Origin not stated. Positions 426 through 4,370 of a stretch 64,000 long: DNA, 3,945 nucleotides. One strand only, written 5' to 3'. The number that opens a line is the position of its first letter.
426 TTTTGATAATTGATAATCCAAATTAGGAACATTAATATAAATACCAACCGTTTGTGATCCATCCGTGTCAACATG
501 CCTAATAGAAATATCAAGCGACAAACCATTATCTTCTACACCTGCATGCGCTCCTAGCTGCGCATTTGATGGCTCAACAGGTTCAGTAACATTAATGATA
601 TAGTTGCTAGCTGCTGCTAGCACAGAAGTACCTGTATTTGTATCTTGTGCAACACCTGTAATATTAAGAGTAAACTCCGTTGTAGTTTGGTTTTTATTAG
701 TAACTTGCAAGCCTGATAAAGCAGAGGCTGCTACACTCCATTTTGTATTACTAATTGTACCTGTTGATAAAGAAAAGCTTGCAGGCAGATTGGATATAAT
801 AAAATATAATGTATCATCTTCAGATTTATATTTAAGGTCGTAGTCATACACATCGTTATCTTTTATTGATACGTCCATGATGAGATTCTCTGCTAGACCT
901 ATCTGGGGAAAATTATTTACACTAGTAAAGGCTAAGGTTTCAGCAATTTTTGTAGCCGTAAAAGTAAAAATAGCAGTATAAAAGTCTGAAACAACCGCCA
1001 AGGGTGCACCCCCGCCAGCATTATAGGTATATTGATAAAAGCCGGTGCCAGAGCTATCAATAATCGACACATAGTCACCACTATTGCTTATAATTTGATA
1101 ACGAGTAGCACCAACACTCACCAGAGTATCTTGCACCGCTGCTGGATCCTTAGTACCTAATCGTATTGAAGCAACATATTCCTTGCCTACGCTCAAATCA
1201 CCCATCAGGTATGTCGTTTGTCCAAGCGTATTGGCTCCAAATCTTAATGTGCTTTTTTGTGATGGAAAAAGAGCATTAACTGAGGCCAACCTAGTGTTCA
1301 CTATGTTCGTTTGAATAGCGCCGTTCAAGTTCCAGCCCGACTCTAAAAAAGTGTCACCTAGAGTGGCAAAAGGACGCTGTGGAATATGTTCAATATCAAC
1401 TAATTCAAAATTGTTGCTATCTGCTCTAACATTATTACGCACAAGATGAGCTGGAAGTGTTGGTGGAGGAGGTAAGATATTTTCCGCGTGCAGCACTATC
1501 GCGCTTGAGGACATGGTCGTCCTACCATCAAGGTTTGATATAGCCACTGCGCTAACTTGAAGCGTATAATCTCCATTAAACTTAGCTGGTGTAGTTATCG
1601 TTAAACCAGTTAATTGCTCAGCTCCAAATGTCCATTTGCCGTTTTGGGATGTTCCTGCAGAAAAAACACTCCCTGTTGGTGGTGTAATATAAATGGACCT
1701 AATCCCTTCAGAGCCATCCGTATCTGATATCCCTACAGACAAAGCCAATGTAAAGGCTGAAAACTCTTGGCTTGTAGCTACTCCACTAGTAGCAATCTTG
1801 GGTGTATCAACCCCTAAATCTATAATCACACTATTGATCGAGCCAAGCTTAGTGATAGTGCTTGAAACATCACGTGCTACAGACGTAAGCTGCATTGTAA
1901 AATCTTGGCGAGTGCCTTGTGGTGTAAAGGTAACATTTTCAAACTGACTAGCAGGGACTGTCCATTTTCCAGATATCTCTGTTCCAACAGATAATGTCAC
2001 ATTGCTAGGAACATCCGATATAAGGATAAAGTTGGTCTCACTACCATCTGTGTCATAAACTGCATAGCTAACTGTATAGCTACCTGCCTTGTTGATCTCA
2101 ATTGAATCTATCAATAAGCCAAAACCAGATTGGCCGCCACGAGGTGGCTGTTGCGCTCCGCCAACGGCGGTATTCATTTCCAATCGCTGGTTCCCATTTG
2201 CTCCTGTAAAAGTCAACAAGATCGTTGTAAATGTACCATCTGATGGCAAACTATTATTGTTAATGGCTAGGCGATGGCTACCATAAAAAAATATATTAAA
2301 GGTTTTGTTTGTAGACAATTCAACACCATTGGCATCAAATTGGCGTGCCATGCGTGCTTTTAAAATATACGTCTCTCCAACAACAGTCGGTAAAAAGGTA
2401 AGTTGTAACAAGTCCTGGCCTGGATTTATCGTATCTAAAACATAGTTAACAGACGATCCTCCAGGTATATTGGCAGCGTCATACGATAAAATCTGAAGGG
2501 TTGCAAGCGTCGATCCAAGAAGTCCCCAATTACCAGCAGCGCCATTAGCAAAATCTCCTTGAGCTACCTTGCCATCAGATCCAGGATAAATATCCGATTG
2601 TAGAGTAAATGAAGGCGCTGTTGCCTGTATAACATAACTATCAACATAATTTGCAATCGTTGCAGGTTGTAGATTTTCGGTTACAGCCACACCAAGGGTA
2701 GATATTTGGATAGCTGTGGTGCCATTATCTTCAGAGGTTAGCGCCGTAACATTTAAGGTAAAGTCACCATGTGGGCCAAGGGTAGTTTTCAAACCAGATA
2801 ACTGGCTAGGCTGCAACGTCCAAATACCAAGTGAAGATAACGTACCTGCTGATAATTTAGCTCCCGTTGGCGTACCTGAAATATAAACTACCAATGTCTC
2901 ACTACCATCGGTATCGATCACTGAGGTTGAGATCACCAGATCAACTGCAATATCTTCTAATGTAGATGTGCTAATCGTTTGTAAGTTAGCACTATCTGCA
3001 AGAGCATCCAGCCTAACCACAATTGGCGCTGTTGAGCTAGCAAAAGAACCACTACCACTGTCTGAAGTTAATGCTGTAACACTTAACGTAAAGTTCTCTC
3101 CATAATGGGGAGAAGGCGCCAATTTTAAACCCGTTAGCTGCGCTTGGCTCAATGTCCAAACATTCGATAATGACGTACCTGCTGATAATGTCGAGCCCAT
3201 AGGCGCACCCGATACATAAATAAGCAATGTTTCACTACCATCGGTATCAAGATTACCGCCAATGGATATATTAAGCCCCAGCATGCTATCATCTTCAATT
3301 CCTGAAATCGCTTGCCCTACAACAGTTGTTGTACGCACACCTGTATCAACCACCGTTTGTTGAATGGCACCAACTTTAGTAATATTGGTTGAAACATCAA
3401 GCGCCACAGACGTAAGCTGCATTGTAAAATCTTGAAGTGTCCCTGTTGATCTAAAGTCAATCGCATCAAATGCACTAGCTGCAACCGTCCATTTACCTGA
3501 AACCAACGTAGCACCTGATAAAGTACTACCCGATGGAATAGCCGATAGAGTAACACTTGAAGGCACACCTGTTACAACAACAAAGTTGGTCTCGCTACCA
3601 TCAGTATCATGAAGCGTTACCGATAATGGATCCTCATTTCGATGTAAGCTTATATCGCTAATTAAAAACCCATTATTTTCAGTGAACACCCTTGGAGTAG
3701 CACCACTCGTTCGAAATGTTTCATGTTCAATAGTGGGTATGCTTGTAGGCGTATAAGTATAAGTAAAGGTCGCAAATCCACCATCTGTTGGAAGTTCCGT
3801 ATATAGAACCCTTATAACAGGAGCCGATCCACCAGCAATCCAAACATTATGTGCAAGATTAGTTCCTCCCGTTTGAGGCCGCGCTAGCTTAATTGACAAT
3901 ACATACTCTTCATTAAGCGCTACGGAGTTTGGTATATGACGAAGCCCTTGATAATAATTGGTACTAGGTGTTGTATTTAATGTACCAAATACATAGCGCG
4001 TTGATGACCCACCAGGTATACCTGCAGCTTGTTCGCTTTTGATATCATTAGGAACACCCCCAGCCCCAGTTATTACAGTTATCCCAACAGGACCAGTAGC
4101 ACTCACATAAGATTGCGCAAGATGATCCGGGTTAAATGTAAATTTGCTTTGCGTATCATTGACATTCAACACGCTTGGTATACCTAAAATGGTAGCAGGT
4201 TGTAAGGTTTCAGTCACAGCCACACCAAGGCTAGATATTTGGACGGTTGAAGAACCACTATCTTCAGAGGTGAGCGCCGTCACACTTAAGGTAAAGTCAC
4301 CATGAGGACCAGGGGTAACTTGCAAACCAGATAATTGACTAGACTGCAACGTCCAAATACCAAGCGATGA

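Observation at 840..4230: Three paralogous ~200-aa non-Ig modules interleaved with Ig-like domains in a ~1.55-kb super-repeat (candidate ligand-binding region)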

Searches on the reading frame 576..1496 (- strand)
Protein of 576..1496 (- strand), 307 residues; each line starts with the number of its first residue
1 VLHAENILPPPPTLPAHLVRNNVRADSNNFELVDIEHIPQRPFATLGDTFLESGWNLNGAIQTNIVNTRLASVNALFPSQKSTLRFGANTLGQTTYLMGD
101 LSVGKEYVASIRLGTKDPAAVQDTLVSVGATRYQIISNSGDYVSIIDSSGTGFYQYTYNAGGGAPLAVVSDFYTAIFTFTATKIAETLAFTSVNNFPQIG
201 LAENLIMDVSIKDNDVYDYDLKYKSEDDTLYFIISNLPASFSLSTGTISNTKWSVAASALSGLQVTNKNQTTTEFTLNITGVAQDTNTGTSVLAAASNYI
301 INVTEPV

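Call 66: predict_structure(alignment_id=A4)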
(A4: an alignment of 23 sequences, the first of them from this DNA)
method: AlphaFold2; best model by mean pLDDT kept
length: 307 residues; sequences in the alignment: 23
mean_pLDDT: 52.4   pTM: 0.35
mean pLDDT of the five models: 52.4, 51.5, 48.3, 46.7, 44.6
residues with pLDDT >= 90: 39; 70-90: 38; 50-70: 41; < 50: 189
segments of 3 or more residues with pLDDT < 50: 1-98, 115-128, 130-133, 145-171, 184-219, 221-224
pLDDT, mean of each block of 10 residues (from residue 1): 40 33 29 27 30 29 34 31 29 44 61 50 46 50 48 44 42 54 44 33 28 45 58 94 95 91 88 91 84 86 76
secondary structure, 60 per line:
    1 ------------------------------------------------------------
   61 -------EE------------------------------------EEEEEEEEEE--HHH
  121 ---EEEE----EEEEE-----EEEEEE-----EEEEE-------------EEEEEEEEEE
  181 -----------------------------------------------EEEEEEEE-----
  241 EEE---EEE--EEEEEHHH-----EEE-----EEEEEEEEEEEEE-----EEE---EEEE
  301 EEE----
elements in order: E106-115 E124-127 E132-136 E142-147 E153-157 E171-180 E228-235 E241-243 E247-249 E252-256 E265-267 E273-285 E291-293 E297-303

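Call 69: fold_search(model_id=the predicted structure, library=pdb)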
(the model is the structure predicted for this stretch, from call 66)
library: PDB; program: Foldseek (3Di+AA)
matches with E <= 10: 457; with E <= 0.001: 0
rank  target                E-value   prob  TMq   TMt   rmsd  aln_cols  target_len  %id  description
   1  3nrp_B                6.8e-02  0.11  0.11  0.17  22.2       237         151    5  Crystal structure of 'as isolated' uropathogenic E. coli strain F11 FetP recombinantly expressed in the periplasm of E (released 2011-05-18)
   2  4uxg_D                8.8e-02  0.05  0.08  0.07  39.8       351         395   12  Crystal structure of the carboxy-terminal region of the bacteriophage T4 proximal long tail fibre protein gp34, R32 na (released 2015-09-30)
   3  2o6c_B                1.8e-01  0.11  0.11  0.19  21.5       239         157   10  Structure of selenomethionyl rTp34 from Treponema pallidum (released 2006-12-26)
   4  5nxh_A                1.9e-01  0.04  0.08  0.06  50.1       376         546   12  Crystal structure of the carboxy-terminal region of the bacteriophage T4 proximal long tail fibre protein gp34, residu (released 2017-07-12)
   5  4uxg_I                2.0e-01  0.04  0.08  0.07  38.7       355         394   11  Crystal structure of the carboxy-terminal region of the bacteriophage T4 proximal long tail fibre protein gp34, R32 na (released 2015-09-30)
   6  4uxg_H                3.1e-01  0.06  0.09  0.07  25.5       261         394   13  Crystal structure of the carboxy-terminal region of the bacteriophage T4 proximal long tail fibre protein gp34, R32 na (released 2015-09-30)
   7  2jd4_A                3.8e-01  0.07  0.13  0.11  19.1       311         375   11  Mouse laminin alpha1 chain, domains LG4-5 (released 2007-02-27)
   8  5mc9_A                3.8e-01  0.06  0.12  0.07  21.5       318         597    9  Crystal structure of the heterotrimeric integrin-binding region of laminin-111 (released 2017-02-08)
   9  4uxe_A                3.8e-01  0.04  0.08  0.07  25.9       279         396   11  Crystal structure of the carboxy-terminal region of the bacteriophage T4 proximal long tail fibre protein gp34, P21 se (released 2015-08-19)
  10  4hsq                  5.5e-01  0.63  0.15  0.16   8.6       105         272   13  Crystal Structure of Domains D2 and D3 of the Major Pilin SpaD from Corynebacterium diphtheriae (released 2013-11-13)
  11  4yhc_B                5.5e-01  0.03  0.09  0.07  21.1       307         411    7  Crystal structure of the WD40 domain of SCAP from fission yeast (released 2015-04-01)
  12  4hss_A                5.8e-01  0.12  0.18  0.14  18.2       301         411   12  Structure of the Full-Length Major Pilin SpaD from Corynebacterium diphtheriae (released 2013-11-13)
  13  5nxf_B                5.8e-01  0.04  0.08  0.06  34.6       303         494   12  Crystal structure of the carboxy-terminal region of the bacteriophage T4 proximal long tail fibre protein gp34, residu (released 2017-07-12)
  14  4xh3                  6.8e-01  0.20  0.13  0.17   9.7        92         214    8  Mechanistic insights into anchorage of the contractile ring from yeast to humans (released 2015-07-15)
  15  6ewl                  6.8e-01  0.10  0.10  0.19  18.7       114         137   11  Danio rerio CEP120 first C2 domain (C2A) (released 2018-05-02)
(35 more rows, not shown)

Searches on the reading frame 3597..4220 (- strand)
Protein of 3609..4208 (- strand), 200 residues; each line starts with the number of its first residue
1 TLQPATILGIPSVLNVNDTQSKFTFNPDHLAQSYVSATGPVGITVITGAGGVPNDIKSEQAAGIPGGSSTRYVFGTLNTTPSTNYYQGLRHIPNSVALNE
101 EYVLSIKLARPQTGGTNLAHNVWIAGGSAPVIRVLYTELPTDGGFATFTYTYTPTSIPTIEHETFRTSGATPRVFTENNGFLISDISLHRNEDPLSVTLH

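Call 7: search_protein_families(library=pfam, proteins=[window:3609-4208:-], max_evalue=10)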
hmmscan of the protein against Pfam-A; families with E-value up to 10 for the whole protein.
window:3609-4208:- (200 aa): 0 families

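Call 17: find_homologous_proteins(query=A1, max_evalue=0.001)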
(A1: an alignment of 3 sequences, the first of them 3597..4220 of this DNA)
Query A1 (3 sequences): 3732 candidates shared short words with the query, none scored E <= 0.001.

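Call 19: search_solved_structures(query=A1, max_evalue=10)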
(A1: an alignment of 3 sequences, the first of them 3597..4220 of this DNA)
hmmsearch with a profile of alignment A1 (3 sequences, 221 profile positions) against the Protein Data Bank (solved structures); distinct sequences matched with E-value up to 10: 0.

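Call 26: search_protein_representatives(alignment_id=A1)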
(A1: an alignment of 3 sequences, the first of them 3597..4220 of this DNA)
Query: 3 sequences, 221 profile positions. Proteins with E-value up to 0.001 (for the whole library): 1; up to 1e-10: 1; up to 1e-30: 1. The best 1 are listed.
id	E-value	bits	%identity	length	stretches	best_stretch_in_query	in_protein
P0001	1.9e-294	985.8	-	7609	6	1-221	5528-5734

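Call 28: find_encoding_contigs(protein=P0001, flank=10000, max_places=4)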
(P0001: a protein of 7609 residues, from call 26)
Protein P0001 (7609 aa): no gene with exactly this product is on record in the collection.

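Call 41: predict_structure(alignment_id=A2)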
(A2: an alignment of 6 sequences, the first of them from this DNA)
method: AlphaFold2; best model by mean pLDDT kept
length: 205 residues; sequences in the alignment: 6
mean_pLDDT: 57.3   pTM: 0.60
mean pLDDT of the five models: 57.3, 45.5, 44.7, 43.8, 43.6
residues with pLDDT >= 90: 0; 70-90: 75; 50-70: 39; < 50: 91
segments of 3 or more residues with pLDDT < 50: 1-42, 49-56, 58-63, 65-74, 77-87, 194-205
pLDDT, mean of each block of 10 residues (from residue 1): 29 27 41 36 52 46 46 45 50 72 81 70 75 85 79 83 74 53 72 46 31
secondary structure, 60 per line:
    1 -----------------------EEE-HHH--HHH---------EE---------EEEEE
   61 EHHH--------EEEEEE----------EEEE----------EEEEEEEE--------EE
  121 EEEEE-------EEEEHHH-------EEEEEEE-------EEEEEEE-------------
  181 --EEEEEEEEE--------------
elements in order: E24-26 E56-61 E73-78 E89-92 E103-110 E119-125 E133-136 E147-153 E161-167 E183-191

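Call 65: find_related_loci(query=A2, collection=metagenome_contigs, flank=10000)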
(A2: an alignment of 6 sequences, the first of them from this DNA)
Query A2 (205 aa) in metagenome_contigs; peptide patterns used: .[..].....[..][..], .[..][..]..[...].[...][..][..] (x = any residue, [..] = any of these).
112 stretches matched a pattern, but none encodes a relative of the query by tblastn (E <= 1e-3).

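Call 73: fold_search(model_id=the predicted structure, library=pdb)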
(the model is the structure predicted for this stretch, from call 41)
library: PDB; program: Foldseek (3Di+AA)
matches with E <= 10: 1556; with E <= 0.001: 115
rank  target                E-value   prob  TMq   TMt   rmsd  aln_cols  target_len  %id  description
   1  6al7_A                7.5e-06  1.00  0.36  0.37  10.5       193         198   15  Crystal structure HpiC1 F138S (released 2018-03-07)
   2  5yvl_D                9.9e-06  1.00  0.35  0.35  10.8       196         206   14  Crystal structure of a cyclase Hpiu5 from Fischerella sp. ATCC 43239 (released 2018-11-07)
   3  5wpp_B                1.2e-05  1.00  0.36  0.37  14.6       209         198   15  Crystal structure HpiC1 W73M/K132M (released 2018-03-07)
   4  5fui                  1.3e-05  1.00  0.44  0.66   4.2       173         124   12  Crystal structure of the C-terminal CBM6 of LamC a marine laminarianse from Zobellia galactanivorans (released 2016-03-02)
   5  6al8_A                1.3e-05  1.00  0.36  0.38  10.5       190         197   14  Crystal structure HpiC1 Y101F/F138S (released 2018-03-07)
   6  5yvp_A                1.7e-05  1.00  0.36  0.36  10.1       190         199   14  Crystal structure of an apo form cyclase Filc1 from Fischerella sp. TAU (released 2018-11-07)
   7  4gwn_A                1.7e-05  1.00  0.44  0.19   8.8       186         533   15  Crystal structure of human mature meprin beta (released 2012-09-19)
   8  5yvp_C                1.7e-05  1.00  0.37  0.38  10.3       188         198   14  Crystal structure of an apo form cyclase Filc1 from Fischerella sp. TAU (released 2018-11-07)
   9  6al6_A                1.7e-05  1.00  0.36  0.37  10.8       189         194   15  Crystal structure HpiC1 in P42 space group (released 2018-03-07)
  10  5wps                  1.7e-05  1.00  0.36  0.37  10.8       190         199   14  Crystal structure HpiC1 Y101F (released 2018-04-04)
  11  5yvl_B                1.8e-05  1.00  0.35  0.36  10.4       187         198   15  Crystal structure of a cyclase Hpiu5 from Fischerella sp. ATCC 43239 (released 2018-11-07)
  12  6al7_B                2.0e-05  1.00  0.35  0.36  10.2       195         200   14  Crystal structure HpiC1 F138S (released 2018-03-07)
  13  5wpu                  2.3e-05  1.00  0.36  0.37  10.8       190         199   14  Crystal structure HpiC1 Y101S (released 2018-03-07)
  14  5z53_D                2.3e-05  1.00  0.36  0.36  10.8       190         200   15  Crystal structure of a cyclase Filc from Fischerella sp. in complex with cyclo-L-Arg-D-Pro (released 2018-12-19)
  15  5wpp_A                2.5e-05  1.00  0.36  0.37  10.4       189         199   15  Crystal structure HpiC1 W73M/K132M (released 2018-03-07)
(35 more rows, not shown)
